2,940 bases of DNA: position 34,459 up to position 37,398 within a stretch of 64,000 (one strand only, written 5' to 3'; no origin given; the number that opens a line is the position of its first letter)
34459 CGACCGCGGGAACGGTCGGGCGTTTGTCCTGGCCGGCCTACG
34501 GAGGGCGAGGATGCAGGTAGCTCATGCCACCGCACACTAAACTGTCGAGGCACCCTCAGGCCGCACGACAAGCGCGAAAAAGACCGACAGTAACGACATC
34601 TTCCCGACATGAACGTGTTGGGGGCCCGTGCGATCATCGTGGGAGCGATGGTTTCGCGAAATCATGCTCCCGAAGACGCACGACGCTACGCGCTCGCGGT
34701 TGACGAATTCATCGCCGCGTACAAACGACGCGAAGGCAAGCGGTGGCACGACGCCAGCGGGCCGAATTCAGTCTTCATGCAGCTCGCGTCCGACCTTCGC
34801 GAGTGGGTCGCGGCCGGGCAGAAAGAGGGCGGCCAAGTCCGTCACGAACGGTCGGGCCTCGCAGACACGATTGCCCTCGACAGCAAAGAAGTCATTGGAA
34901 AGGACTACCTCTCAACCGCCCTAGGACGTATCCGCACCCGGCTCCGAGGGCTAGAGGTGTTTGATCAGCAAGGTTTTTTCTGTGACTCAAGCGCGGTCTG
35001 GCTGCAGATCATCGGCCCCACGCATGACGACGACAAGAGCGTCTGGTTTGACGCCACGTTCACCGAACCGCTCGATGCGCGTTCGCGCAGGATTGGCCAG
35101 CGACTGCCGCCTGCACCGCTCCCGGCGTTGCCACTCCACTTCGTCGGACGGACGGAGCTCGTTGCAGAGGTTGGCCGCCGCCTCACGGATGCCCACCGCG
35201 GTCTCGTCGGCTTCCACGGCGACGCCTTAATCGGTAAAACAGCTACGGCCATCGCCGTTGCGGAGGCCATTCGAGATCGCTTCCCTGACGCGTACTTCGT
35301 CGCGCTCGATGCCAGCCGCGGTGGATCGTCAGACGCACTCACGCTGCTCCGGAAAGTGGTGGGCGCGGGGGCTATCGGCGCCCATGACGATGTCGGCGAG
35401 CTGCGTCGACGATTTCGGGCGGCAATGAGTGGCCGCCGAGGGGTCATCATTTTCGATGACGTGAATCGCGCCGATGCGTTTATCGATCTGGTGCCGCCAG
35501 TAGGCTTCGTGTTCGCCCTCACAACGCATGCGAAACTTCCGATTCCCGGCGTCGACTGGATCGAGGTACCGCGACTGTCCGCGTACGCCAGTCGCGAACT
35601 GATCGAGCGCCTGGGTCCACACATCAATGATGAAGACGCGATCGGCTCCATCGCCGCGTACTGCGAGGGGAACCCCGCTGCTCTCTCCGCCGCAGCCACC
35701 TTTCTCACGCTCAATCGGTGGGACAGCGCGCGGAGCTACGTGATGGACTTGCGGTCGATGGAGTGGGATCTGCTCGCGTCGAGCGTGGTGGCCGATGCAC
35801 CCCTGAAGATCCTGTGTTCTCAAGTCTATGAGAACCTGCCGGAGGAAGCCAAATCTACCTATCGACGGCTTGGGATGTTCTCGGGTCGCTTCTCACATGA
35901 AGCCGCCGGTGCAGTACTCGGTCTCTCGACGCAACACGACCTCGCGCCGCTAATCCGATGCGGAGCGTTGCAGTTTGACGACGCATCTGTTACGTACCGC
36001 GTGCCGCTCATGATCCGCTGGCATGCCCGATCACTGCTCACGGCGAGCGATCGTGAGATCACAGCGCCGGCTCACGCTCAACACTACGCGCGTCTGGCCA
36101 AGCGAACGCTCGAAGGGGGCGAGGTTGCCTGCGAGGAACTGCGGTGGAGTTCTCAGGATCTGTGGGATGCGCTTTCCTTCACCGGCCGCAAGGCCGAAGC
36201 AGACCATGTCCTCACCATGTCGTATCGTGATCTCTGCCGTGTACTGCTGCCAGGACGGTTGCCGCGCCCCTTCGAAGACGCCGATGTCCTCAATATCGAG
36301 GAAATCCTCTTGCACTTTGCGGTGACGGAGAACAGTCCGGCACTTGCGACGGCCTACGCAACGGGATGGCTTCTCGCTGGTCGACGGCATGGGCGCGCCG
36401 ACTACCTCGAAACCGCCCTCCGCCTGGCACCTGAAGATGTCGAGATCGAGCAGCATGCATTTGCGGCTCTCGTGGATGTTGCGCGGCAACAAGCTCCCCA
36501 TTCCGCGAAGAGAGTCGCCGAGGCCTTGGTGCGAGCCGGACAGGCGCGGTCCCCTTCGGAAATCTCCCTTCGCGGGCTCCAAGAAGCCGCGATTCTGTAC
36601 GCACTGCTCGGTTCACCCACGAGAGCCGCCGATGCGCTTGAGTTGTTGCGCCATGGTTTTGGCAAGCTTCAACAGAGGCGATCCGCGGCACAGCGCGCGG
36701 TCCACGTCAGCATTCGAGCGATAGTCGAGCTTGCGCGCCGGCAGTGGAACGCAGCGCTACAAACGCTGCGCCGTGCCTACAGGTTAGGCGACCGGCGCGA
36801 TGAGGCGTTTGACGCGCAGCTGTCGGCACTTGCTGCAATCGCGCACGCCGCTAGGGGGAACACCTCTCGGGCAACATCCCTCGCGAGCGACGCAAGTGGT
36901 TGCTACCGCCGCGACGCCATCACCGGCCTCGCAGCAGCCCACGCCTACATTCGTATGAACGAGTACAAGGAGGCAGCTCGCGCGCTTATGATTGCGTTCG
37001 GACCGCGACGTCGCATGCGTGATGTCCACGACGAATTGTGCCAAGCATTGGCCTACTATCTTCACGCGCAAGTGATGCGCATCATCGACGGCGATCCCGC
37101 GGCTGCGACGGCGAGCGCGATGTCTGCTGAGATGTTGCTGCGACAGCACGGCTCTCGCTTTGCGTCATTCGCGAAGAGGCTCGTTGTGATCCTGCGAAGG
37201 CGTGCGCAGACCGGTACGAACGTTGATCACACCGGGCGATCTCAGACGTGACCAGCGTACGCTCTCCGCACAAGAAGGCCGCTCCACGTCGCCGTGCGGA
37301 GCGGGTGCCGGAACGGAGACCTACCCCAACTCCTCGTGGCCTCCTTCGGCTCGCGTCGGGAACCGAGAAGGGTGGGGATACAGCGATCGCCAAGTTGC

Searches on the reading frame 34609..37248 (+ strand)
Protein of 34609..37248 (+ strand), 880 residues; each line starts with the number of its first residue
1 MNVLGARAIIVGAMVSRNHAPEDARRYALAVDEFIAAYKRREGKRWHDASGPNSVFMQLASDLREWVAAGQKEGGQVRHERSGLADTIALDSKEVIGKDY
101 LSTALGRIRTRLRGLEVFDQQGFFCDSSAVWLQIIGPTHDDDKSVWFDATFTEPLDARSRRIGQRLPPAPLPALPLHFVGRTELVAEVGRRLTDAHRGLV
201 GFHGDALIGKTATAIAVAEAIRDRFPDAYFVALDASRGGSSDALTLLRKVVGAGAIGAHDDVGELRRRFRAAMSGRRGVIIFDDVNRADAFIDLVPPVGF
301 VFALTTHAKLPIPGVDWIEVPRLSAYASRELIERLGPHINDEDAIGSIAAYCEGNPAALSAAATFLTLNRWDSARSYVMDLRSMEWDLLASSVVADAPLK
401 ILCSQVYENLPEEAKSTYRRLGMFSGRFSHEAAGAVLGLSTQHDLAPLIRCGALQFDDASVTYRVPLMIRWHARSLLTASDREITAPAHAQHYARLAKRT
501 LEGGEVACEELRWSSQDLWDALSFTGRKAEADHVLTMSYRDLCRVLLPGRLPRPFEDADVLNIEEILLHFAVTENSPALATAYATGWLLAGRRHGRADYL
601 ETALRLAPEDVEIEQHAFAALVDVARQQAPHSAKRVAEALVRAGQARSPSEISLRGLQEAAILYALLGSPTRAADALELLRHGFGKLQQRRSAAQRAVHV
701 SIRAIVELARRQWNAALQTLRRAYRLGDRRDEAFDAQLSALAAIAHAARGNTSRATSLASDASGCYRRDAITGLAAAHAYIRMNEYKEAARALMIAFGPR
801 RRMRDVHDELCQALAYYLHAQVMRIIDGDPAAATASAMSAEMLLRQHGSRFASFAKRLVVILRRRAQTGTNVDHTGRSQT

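Call 5: search_protein_families(library=pfam, proteins=[window:34609-37248:+], max_evalue=1)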
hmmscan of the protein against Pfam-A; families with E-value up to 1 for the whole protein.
window:34609-37248:+ (880 aa): 5 families
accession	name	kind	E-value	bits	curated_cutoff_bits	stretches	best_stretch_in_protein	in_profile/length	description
PF00931.28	NB-ARC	-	4.4e-05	23.3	23.5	1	183-371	3-214/248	NB-ARC domain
PF05120.17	GvpG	-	0.0018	18.8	30.6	0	714-741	34-61/67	Gas vesicle protein G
PF00004.35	AAA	-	0.1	13.5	21.2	1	202-287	3-68/131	ATPase family associated with various cellular activities (AAA)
PF13401.12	AAA_22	-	0.11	13.3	27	1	196-287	4-95/130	AAA domain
PF12895.13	ANAPC3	-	0.66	10.7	27.2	0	712-793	4-79/82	Anaphase-promoting complex, cyclosome, subunit 3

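Call 6: search_protein_families(library=padloc, proteins=[window:34609-37248:+], max_evalue=1)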
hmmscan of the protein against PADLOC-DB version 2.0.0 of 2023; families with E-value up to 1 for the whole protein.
window:34609-37248:+ (880 aa): 0 families

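Call 11: search_protein_families(library=ncbifam, proteins=[window:34609-37248:+], max_evalue=1)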
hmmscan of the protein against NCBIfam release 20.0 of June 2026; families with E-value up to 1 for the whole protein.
window:34609-37248:+ (880 aa): 1 family
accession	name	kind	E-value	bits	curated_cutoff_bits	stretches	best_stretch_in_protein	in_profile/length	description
NF040959.1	MamA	equivalog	0.03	13.8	200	1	732-796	67-131/204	magnetosome protein MamA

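Call 12: search_protein_families(library=phrogs, proteins=[window:34609-37248:+], max_evalue=1)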
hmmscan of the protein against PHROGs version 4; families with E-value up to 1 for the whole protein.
window:34609-37248:+ (880 aa): 2 families
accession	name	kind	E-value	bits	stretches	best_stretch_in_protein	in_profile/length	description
phrog_5846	-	DNA, RNA and nucleotide metabolism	0.014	15.7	1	178-287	18-105/380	clamp loader of DNA polymerase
phrog_25391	-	unknown function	0.4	12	1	273-304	14-46/58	-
